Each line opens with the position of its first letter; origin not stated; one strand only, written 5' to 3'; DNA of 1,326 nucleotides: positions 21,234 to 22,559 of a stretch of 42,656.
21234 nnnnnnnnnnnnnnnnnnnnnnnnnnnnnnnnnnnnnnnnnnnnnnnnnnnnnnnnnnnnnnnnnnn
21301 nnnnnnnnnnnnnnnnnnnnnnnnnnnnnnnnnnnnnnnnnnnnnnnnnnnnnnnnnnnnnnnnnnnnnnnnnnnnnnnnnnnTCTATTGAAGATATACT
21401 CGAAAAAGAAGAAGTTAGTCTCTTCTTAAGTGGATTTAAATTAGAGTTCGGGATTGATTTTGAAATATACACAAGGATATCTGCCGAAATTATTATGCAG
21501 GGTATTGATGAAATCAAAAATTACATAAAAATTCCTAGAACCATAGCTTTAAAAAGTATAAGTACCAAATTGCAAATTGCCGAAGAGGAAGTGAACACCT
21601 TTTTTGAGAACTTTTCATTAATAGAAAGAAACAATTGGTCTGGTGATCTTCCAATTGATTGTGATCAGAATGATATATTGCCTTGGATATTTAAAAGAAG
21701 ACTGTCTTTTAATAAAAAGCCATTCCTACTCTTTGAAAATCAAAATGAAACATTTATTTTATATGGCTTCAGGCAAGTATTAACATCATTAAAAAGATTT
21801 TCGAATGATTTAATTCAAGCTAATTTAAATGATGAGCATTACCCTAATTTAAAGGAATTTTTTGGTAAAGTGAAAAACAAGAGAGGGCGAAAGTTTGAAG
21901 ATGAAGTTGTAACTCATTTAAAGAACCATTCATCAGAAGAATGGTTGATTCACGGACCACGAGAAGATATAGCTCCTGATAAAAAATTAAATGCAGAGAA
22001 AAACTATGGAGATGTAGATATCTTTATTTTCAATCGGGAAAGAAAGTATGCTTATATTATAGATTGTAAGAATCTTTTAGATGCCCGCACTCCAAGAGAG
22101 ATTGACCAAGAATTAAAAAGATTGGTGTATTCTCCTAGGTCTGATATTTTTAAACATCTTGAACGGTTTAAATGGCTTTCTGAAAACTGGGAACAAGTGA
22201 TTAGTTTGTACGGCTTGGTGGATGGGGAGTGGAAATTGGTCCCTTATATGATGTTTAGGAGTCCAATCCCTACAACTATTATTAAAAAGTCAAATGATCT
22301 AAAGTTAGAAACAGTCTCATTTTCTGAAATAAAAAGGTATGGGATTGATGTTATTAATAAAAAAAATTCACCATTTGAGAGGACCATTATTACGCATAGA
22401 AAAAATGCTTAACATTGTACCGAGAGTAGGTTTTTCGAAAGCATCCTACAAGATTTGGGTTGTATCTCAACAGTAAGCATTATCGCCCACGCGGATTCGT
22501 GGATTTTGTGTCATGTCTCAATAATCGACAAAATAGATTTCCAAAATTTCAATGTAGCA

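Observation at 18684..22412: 1,242-aa single-gene candidate: SEC-C zinc motif at the N-terminus, PD-(D/E)xK nuclease at the C-terminus, ~1,000 aa unknown in between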

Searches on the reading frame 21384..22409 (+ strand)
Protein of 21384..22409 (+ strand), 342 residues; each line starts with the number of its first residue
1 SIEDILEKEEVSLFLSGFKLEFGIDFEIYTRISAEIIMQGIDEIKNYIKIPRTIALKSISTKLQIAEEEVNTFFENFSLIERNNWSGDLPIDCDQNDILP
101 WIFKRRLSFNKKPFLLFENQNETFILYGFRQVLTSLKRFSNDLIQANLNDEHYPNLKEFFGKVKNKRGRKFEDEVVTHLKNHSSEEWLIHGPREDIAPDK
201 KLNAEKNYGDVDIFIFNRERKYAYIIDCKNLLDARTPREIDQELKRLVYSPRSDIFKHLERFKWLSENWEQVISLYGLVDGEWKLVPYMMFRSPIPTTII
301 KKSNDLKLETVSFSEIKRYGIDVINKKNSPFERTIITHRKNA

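Call 29: search_solved_structures(query=window:21384-22409:+, max_evalue=0.01, show_alignments=1)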
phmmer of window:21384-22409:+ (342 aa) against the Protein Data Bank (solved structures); distinct sequences matched with E-value up to 0.01: 1.
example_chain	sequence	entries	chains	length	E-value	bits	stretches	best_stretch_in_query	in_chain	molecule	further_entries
9wuf_A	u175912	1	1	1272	1.2e-11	47.5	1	8-296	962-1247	Restriction endonuclease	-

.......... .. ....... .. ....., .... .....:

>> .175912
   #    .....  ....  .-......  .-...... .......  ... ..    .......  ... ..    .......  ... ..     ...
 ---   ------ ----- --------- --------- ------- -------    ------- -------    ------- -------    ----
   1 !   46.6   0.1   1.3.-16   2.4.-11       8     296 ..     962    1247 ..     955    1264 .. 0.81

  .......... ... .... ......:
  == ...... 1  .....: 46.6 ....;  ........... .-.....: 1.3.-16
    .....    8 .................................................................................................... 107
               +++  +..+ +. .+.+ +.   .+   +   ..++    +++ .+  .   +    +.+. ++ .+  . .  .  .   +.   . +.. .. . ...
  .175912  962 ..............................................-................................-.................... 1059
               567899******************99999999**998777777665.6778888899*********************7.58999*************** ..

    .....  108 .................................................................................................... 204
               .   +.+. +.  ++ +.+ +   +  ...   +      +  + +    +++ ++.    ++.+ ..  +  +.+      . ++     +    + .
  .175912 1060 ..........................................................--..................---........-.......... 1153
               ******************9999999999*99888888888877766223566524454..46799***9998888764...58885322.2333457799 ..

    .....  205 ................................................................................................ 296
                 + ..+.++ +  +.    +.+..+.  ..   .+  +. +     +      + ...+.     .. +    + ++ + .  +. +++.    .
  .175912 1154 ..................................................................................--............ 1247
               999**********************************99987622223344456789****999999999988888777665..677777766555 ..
